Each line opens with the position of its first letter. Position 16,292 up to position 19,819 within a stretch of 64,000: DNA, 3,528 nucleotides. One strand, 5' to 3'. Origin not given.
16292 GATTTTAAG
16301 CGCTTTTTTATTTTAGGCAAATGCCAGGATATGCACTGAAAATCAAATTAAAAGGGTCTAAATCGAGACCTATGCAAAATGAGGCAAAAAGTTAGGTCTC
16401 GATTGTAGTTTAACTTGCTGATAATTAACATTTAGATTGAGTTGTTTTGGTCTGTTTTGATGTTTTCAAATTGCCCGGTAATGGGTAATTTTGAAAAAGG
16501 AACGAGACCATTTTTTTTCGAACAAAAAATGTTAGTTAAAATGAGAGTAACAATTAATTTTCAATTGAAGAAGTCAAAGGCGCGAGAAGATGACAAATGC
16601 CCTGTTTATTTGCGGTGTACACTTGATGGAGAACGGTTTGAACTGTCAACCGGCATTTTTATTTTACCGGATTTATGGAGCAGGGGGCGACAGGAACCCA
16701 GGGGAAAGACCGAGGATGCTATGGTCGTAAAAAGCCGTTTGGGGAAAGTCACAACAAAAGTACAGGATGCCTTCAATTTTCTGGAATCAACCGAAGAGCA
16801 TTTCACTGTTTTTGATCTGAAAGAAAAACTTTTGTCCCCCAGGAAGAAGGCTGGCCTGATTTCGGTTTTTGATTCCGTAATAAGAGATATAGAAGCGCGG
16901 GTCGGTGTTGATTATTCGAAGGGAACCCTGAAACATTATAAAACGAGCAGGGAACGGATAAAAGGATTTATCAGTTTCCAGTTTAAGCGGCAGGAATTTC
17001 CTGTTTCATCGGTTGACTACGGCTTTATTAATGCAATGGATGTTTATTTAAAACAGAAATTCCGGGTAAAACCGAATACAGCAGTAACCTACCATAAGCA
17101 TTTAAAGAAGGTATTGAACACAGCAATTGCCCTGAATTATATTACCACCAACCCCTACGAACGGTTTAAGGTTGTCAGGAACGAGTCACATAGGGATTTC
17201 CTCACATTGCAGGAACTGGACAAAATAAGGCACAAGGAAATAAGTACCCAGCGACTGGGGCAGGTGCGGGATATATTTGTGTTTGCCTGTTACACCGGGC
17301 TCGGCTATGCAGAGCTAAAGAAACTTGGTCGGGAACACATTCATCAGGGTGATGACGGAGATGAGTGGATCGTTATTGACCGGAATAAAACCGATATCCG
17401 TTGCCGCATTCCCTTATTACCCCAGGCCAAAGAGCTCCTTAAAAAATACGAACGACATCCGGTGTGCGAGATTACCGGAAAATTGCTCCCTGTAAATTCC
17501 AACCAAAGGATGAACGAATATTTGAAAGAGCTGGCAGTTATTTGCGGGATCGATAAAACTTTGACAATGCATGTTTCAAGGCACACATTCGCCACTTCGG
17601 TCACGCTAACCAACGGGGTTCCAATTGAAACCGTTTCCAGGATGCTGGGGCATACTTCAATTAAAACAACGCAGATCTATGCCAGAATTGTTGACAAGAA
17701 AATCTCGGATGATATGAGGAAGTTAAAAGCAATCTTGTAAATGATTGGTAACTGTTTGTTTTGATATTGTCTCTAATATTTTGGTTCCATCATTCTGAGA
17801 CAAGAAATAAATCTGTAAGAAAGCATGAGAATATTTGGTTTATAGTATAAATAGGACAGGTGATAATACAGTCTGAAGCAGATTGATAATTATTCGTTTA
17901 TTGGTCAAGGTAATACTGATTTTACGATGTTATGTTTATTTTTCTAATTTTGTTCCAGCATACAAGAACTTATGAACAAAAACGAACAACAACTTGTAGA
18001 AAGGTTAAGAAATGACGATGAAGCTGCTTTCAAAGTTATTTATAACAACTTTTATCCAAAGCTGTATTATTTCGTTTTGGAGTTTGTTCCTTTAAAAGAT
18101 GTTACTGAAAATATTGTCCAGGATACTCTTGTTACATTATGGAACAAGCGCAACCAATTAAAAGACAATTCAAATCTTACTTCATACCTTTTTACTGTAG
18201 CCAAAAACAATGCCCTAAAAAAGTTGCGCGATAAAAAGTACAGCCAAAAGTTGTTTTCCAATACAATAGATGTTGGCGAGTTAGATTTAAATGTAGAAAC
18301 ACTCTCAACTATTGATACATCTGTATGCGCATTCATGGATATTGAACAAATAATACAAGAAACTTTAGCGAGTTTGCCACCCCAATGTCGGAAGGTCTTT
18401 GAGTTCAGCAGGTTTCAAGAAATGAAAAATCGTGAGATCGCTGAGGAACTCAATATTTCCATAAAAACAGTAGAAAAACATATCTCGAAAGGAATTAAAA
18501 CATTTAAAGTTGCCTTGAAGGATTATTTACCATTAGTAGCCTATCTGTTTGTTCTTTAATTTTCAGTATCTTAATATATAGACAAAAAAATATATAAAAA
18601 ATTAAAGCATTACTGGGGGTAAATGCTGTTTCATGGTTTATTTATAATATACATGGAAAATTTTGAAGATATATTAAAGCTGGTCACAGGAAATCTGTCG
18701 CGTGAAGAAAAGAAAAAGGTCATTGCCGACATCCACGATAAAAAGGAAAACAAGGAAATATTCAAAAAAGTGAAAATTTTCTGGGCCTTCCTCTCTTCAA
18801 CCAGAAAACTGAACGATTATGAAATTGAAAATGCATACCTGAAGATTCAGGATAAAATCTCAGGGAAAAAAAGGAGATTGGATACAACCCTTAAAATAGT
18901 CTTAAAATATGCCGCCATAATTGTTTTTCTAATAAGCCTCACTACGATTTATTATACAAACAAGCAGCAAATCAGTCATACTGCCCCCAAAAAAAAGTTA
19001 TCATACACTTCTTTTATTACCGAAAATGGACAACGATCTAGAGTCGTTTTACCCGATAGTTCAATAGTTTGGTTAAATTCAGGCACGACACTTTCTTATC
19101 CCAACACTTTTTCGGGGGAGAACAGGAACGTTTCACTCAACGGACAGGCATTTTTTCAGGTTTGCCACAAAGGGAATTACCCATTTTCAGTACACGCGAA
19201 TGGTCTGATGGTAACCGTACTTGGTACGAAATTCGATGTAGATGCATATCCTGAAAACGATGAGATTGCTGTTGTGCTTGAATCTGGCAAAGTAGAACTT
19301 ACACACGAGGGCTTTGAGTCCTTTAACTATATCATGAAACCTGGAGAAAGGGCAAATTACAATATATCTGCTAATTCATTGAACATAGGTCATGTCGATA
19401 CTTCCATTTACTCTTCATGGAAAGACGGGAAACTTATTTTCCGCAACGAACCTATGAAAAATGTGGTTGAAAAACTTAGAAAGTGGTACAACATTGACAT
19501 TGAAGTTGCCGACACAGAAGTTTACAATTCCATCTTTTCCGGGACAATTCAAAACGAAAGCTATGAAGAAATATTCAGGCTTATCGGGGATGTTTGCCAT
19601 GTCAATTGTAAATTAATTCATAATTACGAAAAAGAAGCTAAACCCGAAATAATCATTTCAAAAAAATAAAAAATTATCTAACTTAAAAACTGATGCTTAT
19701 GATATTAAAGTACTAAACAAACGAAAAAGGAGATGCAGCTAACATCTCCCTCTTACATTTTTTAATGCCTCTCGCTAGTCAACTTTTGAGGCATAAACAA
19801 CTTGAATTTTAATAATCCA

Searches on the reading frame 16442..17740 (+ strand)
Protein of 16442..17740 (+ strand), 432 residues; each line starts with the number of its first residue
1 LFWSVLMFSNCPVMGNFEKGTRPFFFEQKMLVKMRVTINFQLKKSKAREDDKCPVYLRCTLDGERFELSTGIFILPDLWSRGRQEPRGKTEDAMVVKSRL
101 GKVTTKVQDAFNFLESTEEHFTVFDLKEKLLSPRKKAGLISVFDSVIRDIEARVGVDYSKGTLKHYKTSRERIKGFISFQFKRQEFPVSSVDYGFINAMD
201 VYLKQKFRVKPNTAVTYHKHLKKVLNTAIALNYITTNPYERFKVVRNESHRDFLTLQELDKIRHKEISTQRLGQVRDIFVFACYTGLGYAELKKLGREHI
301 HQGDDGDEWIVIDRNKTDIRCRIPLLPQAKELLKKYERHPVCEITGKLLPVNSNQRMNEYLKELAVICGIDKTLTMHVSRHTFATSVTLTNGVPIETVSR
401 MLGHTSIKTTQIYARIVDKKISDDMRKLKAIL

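Call 5: search_protein_families(library=pfam, proteins=[window:16442-17740:+], max_evalue=0.001)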
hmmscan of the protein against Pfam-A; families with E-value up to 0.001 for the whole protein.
window:16442-17740:+ (432 aa): 3 families
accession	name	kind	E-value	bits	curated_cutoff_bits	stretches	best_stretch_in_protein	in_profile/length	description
PF13102.12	Phage_int_SAM_5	-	7.2e-15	55.6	22.3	1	140-244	3-98/98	Phage integrase SAM-like domain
PF00589.27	Phage_integrase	-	2e-13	50.9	27.1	1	276-416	25-168/172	Phage integrase family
PF17293.8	Arm-DNA-bind_5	-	1.7e-10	41.7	22.6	1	41-122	2-82/87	Arm DNA-binding domain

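Call 37: search_protein_families(library=ncbifam, proteins=[window:16442-17740:+], max_evalue=0.001)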
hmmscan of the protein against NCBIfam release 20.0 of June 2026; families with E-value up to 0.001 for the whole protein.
window:16442-17740:+ (432 aa): 8 families
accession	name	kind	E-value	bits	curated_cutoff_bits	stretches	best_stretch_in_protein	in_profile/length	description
NF040815.2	recomb_XerA_Arch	equivalog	1.8e-22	80.2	220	1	157-422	11-260/263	site-specific tyrosine recombinase/integron integrase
TIGR02224.1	recomb_XerC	equivalog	1e-18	67.8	335.15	1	157-421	12-282/295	tyrosine recombinase XerC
TIGR02225.1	recomb_XerD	equivalog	2.2e-18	66.6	329.6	1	158-426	13-284/290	site-specific tyrosine recombinase XerD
NF001399.0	PRK00283.1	subfamily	8.2e-13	48.3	279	1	187-423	47-290/300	tyrosine recombinase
TIGR02249.1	integrase_gron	subfamily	1.1e-12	48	265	1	355-420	240-304/315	integron integrase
NF002331.0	PRK01287.1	subfamily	2.8e-10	39.7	371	1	150-417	34-313/365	site-specific tyrosine recombinase XerC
NF003462.0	PRK05084.1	equivalog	1.2e-08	34.1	267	1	371-429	300-357/360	tyrosine recombinase XerS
NF011946.0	PRK15417.1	equivalog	7.5e-07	28.6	435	1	361-418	261-317/337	integron integrase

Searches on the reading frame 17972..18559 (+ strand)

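Call 5: search_protein_families(library=pfam, proteins=[window:17972-18559:+], max_evalue=0.001)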
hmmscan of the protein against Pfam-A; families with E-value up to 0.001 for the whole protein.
window:17972-18559:+ (195 aa): 7 families
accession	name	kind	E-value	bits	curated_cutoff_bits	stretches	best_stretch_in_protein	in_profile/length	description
PF08281.18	Sigma70_r4_2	-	4.8e-16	58.6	25.7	1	126-176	2-52/54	Sigma-70, region 4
PF04542.20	Sigma70_r2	-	2.8e-09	37.1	24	1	24-89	2-69/71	Sigma-70 region 2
PF07638.17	Sigma70_ECF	-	8.8e-09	35.9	21.1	1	7-170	6-171/185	ECF sigma factor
PF04545.22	Sigma70_r4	-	6.3e-07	29.3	24.1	1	132-176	2-46/50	Sigma-70, region 4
PF00196.25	GerE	-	1.3e-05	25.1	23.5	1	151-175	18-42/57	Bacterial regulatory proteins, luxR family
PF14493.12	HTH_40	-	0.00019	22.1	27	0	149-186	11-49/89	Helix-turn-helix domain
PF13412.12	HTH_24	-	0.00049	20.1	21.9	0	151-173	18-40/48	Winged helix-turn-helix DNA-binding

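Call 37: search_protein_families(library=ncbifam, proteins=[window:17972-18559:+], max_evalue=0.001)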
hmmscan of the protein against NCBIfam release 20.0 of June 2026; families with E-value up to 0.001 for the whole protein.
window:17972-18559:+ (195 aa): 86 families (the best 25 are shown)
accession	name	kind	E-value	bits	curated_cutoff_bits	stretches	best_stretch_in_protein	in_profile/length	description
TIGR02985.1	Sig70_bacteroi1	subfamily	5.7e-46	156.7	126.4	1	19-182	2-162/162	RNA polymerase sigma-70 factor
TIGR02937.1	sigma70-ECF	superfamily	2.8e-23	82.4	42.9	1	19-182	2-165/165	sigma-70 family RNA polymerase sigma factor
NF009172.0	PRK12519.1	subfamily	6.3e-22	78.1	222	1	2-185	13-192/194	RNA polymerase sigma factor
NF058625.1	sigma_PG0214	equivalog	3.6e-21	75.6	130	1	17-179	3-158/170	GFO_1088 family ECF-type sigma factor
NF009166.1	PRK12513.1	equivalog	1.5e-20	73.7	206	1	3-181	7-185/193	RNA polymerase sigma factor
NF008888.0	PRK11922.1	equivalog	4e-18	65.9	204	1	3-171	15-185/231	RNA polymerase sigma factor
NF007227.0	PRK09645.1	subfamily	4.9e-18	65.6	202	1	11-185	6-173/177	sigma-70 family RNA polymerase sigma factor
TIGR02959.1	SigZ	equivalog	1.4e-16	60.8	168.65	1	25-184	2-150/170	RNA polymerase sigma factor SigZ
NF004113.0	PRK05602.1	equivalog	2.2e-16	60.1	208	1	3-184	30-203/211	RNA polymerase sigma factor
NF007216.0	PRK09638.1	equivalog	5.3e-16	58.9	194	1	2-182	2-174/180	RNA polymerase sigma factor SigY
NF009183.0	PRK12531.1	equivalog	6.4e-16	58.7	353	1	6-177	15-184/194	RNA polymerase sigma factor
NF009190.0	PRK12538.1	equivalog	7.8e-16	58.5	303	1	4-182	49-219/233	RNA polymerase sigma factor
NF007215.0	PRK09637.1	equivalog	9.8e-16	58.3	212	1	21-184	4-156/181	RNA polymerase sigma factor SigZ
NF007223.0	PRK09641.1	equivalog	1.7e-15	57.4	209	1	1-183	1-185/187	RNA polymerase sigma factor SigW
TIGR02950.1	SigM_subfam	subfamily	2.8e-15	56.5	147.95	1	23-179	5-155/159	RNA polymerase sigma factor, SigM family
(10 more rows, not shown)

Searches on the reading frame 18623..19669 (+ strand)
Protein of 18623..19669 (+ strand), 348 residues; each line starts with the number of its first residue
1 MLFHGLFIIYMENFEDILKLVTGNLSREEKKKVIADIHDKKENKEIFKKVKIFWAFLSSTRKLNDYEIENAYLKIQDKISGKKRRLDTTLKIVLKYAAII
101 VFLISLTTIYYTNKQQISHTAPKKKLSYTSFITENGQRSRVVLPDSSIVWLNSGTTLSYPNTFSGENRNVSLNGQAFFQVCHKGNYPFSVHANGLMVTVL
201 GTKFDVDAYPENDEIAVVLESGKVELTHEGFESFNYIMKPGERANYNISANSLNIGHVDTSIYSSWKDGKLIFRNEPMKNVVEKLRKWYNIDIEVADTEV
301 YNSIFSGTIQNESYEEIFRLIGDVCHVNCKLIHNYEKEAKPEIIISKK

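Call 5: search_protein_families(library=pfam, proteins=[window:18623-19669:+], max_evalue=0.001)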
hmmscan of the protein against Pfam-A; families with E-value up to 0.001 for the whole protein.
window:18623-19669:+ (348 aa): 2 families
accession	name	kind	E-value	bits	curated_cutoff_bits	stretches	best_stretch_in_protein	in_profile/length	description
PF04773.18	FecR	-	1.3e-15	58.1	24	1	133-225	5-97/97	FecR protein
PF16344.10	FecR_C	-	7.3e-14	52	24.4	1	270-332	1-63/70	FecR, C-terminal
